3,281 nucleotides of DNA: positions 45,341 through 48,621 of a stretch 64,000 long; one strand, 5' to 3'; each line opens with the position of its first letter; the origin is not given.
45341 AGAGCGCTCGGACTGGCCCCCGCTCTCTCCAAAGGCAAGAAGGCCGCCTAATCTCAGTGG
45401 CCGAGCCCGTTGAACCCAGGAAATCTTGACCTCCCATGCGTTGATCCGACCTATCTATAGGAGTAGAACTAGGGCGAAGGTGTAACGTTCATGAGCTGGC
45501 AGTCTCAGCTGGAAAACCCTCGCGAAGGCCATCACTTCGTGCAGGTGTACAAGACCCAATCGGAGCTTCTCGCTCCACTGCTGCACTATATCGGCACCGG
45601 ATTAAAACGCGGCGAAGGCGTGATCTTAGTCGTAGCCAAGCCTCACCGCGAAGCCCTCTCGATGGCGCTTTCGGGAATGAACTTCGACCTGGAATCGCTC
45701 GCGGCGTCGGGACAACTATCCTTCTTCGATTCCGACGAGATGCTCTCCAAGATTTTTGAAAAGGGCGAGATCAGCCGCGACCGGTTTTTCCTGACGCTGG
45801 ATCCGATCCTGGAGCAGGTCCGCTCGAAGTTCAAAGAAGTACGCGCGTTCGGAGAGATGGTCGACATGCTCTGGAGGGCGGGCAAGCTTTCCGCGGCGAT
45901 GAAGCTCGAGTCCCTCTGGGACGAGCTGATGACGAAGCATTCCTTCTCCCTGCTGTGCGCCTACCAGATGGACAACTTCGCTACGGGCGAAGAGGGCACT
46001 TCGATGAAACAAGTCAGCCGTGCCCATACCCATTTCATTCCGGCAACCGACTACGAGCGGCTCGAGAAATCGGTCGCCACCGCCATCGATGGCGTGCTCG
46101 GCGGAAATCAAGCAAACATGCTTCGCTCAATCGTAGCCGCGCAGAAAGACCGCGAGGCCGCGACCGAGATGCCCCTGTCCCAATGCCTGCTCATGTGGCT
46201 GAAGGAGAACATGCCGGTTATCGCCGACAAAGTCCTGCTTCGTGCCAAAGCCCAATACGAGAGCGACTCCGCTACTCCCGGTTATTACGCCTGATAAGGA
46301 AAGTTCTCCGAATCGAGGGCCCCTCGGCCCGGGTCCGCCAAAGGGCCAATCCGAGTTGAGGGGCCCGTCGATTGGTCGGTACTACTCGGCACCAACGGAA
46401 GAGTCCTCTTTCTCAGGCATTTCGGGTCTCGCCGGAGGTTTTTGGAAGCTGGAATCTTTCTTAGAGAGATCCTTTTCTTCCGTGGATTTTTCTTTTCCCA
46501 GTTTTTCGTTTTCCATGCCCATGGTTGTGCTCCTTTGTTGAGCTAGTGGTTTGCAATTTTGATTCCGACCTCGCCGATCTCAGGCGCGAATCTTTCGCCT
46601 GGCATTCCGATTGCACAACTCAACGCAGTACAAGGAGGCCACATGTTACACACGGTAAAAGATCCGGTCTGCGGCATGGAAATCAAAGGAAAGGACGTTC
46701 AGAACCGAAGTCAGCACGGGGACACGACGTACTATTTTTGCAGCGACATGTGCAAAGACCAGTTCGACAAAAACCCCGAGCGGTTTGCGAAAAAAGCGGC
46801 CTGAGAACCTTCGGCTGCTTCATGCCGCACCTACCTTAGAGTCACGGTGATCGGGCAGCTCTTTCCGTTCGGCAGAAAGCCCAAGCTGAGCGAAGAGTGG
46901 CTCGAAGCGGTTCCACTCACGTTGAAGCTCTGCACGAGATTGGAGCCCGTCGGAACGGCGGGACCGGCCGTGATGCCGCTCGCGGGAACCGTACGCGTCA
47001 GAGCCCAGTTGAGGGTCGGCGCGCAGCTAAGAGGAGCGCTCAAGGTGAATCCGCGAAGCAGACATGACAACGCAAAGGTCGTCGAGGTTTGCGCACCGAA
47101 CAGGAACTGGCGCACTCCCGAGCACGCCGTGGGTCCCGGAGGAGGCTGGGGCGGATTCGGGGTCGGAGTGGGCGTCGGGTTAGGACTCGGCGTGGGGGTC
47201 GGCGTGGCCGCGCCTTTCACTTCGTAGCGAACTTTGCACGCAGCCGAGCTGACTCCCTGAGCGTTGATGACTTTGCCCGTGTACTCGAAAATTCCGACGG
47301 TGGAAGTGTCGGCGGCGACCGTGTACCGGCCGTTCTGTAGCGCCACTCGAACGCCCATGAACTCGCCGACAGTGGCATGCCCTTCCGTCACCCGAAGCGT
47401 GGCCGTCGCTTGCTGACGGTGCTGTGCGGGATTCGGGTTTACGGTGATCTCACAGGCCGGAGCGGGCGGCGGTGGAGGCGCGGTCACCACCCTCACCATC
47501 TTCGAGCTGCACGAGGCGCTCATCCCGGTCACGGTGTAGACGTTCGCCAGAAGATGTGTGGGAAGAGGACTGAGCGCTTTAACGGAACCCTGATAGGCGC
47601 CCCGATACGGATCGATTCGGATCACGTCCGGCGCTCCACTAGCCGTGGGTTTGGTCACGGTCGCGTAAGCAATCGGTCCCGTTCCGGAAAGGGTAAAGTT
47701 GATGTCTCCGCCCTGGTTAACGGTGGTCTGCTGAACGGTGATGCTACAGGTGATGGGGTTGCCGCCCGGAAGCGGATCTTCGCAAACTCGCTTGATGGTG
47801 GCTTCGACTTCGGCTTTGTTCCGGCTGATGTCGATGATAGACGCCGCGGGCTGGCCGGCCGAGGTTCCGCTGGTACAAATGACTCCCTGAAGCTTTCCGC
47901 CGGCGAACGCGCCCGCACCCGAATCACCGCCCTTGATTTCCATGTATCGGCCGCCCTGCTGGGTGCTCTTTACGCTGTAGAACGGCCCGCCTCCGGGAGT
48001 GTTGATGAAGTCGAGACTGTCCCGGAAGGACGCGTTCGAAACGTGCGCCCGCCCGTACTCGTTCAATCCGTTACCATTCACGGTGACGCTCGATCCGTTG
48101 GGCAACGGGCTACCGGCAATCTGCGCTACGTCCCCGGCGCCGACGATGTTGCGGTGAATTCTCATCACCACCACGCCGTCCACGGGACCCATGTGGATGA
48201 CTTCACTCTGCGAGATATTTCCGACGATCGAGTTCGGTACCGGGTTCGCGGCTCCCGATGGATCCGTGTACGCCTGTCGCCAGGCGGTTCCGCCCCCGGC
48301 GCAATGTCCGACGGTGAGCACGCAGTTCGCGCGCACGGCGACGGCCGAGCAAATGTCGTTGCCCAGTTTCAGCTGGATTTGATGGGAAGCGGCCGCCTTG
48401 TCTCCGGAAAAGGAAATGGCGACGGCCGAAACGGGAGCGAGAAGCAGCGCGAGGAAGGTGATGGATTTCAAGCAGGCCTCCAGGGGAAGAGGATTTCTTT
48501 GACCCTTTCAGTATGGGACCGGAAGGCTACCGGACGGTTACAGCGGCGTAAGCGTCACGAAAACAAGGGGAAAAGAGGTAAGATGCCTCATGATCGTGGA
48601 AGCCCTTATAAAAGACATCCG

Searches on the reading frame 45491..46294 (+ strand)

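Call 84: search_protein_families(library=pfam, proteins=[window:45491-46294:+], max_evalue=0.00001)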
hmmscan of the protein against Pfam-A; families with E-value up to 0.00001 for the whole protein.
window:45491-46294:+ (267 aa): 1 family
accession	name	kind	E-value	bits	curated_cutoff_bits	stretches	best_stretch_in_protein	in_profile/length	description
PF14417.12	MEDS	-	9.8e-25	87.7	29.8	1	15-165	2-150/161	MEDS: MEthanogen/methylotroph, DcmR Sensory domain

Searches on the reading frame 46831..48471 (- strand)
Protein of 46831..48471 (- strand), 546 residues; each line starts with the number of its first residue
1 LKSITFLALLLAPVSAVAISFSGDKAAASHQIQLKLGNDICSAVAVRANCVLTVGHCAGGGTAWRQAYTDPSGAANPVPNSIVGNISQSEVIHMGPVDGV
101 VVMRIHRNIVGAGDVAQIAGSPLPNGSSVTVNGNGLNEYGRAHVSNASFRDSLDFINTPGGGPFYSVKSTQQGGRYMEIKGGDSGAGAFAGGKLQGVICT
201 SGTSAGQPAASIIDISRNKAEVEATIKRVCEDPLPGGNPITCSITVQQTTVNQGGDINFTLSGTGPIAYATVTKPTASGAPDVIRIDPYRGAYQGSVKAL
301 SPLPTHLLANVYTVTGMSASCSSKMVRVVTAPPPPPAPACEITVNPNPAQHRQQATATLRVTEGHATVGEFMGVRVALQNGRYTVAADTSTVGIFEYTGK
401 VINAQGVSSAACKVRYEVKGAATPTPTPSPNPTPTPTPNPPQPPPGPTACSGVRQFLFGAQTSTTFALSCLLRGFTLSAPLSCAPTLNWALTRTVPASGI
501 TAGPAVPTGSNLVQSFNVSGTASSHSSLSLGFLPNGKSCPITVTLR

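Call 85: search_protein_families(library=pfam, proteins=[window:46831-48471:-], max_evalue=0.00001)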
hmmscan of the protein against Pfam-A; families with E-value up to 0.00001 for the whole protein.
window:46831-48471:- (546 aa): 1 family
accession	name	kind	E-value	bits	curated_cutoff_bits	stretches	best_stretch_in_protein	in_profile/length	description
PF00089.32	Trypsin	-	4.2e-06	27.2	20.6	1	28-203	12-200/220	Trypsin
